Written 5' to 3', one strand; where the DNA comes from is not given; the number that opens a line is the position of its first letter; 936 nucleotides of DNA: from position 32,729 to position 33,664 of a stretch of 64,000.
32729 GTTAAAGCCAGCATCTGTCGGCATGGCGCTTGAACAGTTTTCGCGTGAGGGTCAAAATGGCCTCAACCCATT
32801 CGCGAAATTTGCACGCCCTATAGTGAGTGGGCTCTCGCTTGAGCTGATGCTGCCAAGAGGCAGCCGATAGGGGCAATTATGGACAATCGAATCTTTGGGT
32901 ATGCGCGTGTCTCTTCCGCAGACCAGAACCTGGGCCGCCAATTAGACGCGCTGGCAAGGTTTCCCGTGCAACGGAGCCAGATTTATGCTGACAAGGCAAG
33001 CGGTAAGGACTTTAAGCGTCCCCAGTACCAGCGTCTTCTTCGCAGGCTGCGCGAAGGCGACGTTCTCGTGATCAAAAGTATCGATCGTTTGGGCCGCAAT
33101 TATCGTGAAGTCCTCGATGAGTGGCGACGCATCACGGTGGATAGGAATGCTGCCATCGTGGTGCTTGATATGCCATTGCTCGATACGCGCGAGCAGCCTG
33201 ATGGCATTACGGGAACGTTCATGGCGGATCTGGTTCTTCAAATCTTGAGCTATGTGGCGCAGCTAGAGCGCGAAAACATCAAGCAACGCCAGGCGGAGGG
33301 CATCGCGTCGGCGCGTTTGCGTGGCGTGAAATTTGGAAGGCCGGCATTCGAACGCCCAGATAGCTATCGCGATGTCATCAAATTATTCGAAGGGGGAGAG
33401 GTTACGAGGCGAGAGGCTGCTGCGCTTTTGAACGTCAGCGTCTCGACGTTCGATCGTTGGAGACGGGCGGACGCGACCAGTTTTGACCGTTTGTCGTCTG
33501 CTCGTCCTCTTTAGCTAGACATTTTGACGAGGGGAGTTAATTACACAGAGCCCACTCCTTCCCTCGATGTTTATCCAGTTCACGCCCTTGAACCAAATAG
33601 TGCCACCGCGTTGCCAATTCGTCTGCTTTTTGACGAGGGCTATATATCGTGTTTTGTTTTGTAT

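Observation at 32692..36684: Low-GC islet: serine recombinase plus an uncharacterised lipoprotein / membrane-anchored / cytoplasmic protein operon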

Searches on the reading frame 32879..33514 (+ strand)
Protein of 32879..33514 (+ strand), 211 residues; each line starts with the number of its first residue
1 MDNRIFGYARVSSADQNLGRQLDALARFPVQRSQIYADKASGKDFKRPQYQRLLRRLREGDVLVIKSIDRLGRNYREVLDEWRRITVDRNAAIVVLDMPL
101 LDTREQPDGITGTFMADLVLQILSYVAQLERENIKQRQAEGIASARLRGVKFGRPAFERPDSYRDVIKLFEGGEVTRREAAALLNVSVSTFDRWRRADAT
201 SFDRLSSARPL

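Call 3: search_protein_families(library=pfam, proteins=[window:32879-33514:+], max_evalue=0.1)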
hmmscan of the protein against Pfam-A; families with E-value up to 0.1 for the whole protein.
window:32879-33514:+ (211 aa): 8 families
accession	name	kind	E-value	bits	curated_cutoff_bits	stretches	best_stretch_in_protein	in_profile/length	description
PF00239.26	Resolvase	-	2.2e-32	112.6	23.3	1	5-150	1-144/145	Resolvase, N terminal domain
PF13384.12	HTH_23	-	1.4e-05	25.2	24.6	1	167-197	11-40/50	Homeodomain-like domain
PF13518.12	HTH_28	-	2e-05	25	25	1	166-196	5-34/52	Helix-turn-helix domain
PF13551.12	HTH_29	-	0.00025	21.5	28.1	1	168-196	6-34/64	Winged helix-turn helix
PF20432.4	Xre-like-HTH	-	0.0021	18.7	25.8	1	164-208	13-56/63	Antitoxin Xre-like helix-turn-helix domain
PF08281.18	Sigma70_r4_2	-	0.0024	17.9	25.7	1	160-194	12-46/54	Sigma-70, region 4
PF12728.13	HTH_17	-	0.021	15.5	27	1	177-197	4-24/51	Helix-turn-helix domain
PF02796.21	HTH_7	-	0.025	15.2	23.8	0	159-191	7-38/45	Helix-turn-helix domain of resolvase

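Call 6: search_protein_families(library=ncbifam, proteins=[window:32879-33514:+], max_evalue=0.1)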
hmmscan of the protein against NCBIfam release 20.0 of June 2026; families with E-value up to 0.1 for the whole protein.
window:32879-33514:+ (211 aa): 9 families
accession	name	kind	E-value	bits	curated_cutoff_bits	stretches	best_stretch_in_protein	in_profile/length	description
NF041201.1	recomb_XisF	equivalog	1.8e-13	50.2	375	1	6-157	2-148/465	fdxN element excision recombinase XisF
NF009949.0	PRK13413.1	equivalog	4.8e-13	49.3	272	1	5-190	2-188/203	master DNA invertase Mpi family serine-type recombinase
NF033518.0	transpos_IS607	equivalog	8.2e-11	41.8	110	1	4-96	55-152/187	IS607 family transposase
NF047343.1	SCCmet_CcrB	equivalog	6e-06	25.2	900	1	31-141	44-147/542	cassette chromosome recombinase CcrB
NF047344.1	SCCmet_CcrA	equivalog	9e-06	25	700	1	7-143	6-140/442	cassette chromosome recombinase CcrA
NF040522.1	VC1465_fam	subfamily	0.025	14.6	70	1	175-198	10-33/111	VC1465 family Xer recombination activation factor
NF033545.0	transpos_IS630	equivalog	0.058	12.8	100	0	166-198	4-37/299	IS630 family transposase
TIGR01764.1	excise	domain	0.062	13.7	28.8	0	176-194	3-21/49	excisionase family DNA-binding protein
NF049883.1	resolv_YneB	equivalog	0.064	12.7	175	0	8-74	5-81/211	YneB family resolvase-like protein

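Call 7: search_protein_families(library=padloc, proteins=[window:32879-33514:+], max_evalue=0.1)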
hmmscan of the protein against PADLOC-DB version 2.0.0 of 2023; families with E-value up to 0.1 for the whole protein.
window:32879-33514:+ (211 aa): 1 family
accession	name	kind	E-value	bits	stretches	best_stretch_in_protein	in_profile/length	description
PDLC04133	mad1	-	0.019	13.3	1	175-197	6-28/60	mads_1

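Call 54: search_solved_structures(query=window:32879-33514:+, max_evalue=0.00001, show_alignments=1)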
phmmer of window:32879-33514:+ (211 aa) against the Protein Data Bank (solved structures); distinct sequences matched with E-value up to 0.00001: 16.
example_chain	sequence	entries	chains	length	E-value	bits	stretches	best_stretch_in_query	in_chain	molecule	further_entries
2r0q_C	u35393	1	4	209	2.5e-30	108.8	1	5-175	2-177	Putative transposon Tn552 DNA-invertase bin3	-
5cy1_A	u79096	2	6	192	3.1e-22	82.3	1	4-156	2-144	Transposon Tn3 resolvase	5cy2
5c32_B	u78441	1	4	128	9.3e-22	80.8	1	5-132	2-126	Putative transposon Tn552 DNA-invertase bin3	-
5c31_A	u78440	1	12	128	1.3e-21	80.3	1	5-132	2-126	Sin, putative plasmid resolvase dimer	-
5c34_B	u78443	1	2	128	3.4e-21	78.9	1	5-132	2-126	Putative transposon Tn552 DNA-invertase bin3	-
5c35_A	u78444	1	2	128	6e-21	78.1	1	5-132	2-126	Recombinase Sin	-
1zr2_A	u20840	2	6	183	9.9e-21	77.4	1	5-156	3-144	Transposon gamma-delta resolvase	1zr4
1gdt_A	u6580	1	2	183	3.8e-20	75.5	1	4-156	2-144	PROTEIN (GAMMA DELTA RESOLVASE)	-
2gm4_A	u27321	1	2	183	4.9e-20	75.2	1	5-156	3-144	Transposon gamma-delta resolvase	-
3pkz_A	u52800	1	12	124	5.1e-20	75.1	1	5-129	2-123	Recombinase Sin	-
1gdr_A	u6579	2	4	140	2.5e-18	69.6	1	4-152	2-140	GAMMA DELTA-RESOLVASE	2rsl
4m6f_A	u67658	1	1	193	3.2e-17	66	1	5-195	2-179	DNA-invertase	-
3uj3_X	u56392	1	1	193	4.3e-17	65.5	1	5-195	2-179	DNA-invertase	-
2gm5_A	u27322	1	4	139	1.5e-16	63.8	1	5-144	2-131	Transposon gamma-delta resolvase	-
1ght_A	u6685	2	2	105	1.9e-13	53.7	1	4-80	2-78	TRANSPOSON GAMMA-DELTA RESOLVASE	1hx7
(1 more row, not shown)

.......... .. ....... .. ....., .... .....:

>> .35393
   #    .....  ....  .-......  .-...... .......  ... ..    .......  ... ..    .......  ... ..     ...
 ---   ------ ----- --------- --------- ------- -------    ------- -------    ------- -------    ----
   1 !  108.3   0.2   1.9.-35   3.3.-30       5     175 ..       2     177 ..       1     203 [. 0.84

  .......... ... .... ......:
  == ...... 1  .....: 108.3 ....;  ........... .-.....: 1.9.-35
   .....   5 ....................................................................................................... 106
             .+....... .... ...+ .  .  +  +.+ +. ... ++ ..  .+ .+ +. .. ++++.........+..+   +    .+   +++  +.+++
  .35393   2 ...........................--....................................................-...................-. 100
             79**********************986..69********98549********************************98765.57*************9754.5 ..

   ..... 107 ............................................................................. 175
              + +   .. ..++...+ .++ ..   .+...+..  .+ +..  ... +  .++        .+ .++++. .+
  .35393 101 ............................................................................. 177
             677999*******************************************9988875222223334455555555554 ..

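Call 64: search_dna_similar(query=window:32879-33514:+, collection=plasmids, mode=protein, max_evalue=1e-20, max_rows=12)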
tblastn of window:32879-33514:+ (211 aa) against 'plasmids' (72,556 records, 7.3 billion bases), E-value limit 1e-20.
Records with a match: 3043; places in all: 3608; records where one place covers at least 80% of the query: 2673.
Best place of each record, by identity: <60% 3043.
By first word of the organism name: Staphylococcus 1193; Enterococcus 795; Bacillus 385; Clostridium 128; Lactococcus 127; Lactiplantibacillus 61; Pediococcus 48; Listeria 38; Priestia 32; Levilactobacillus 25; and 59 more.
By predicted mobility (MOB-suite, as given by PLSDB): mobilizable 1647; non-mobilizable 936; conjugative 460.
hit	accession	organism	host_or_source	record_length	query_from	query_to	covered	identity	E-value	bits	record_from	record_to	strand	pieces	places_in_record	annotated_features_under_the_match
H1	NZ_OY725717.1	Collinsella aerofaciens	-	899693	5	206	96%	59.5%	1e-67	231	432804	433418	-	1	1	recombinase family protein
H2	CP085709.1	Bacillus sp. CMF21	single cell,soil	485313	1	202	96%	50.0%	1e-49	179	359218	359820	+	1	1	recombinase family protein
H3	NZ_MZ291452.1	Enterococcus gallinarum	-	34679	1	206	98%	48.6%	8e-50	180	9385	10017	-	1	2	recombinase family protein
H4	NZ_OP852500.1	Enterococcus casseliflavus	-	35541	1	206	98%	48.6%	8e-50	180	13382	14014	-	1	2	recombinase family protein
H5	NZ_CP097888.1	Staphylococcus arlettae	Homo sapiens,Conjunctival secretion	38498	1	206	98%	48.6%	8e-50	180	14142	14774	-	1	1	recombinase family protein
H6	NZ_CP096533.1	Staphylococcus aureus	Homo sapiens,Urinairy tract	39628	1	206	98%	48.6%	8e-50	180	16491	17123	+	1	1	recombinase family protein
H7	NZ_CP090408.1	Staphylococcus aureus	swine,cell culture,pork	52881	1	206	98%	48.6%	8e-50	180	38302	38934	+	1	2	recombinase family protein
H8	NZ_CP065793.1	Mammaliicoccus sciuri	duck,single cell,viscera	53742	1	206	98%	48.6%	8e-50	180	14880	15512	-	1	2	recombinase family protein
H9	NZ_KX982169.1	Mammaliicoccus sciuri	-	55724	1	206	98%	48.6%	8e-50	180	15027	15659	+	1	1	recombinase family protein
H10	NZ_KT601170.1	Mammaliicoccus sciuri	pig,nasal sample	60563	1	206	98%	48.6%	8e-50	180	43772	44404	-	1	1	recombinase family protein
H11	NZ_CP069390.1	Mammaliicoccus sciuri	single cell,duck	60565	1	206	98%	48.6%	8e-50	180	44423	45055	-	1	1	recombinase family protein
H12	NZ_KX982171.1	Mammaliicoccus sciuri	-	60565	1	206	98%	48.6%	8e-50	180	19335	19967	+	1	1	recombinase family protein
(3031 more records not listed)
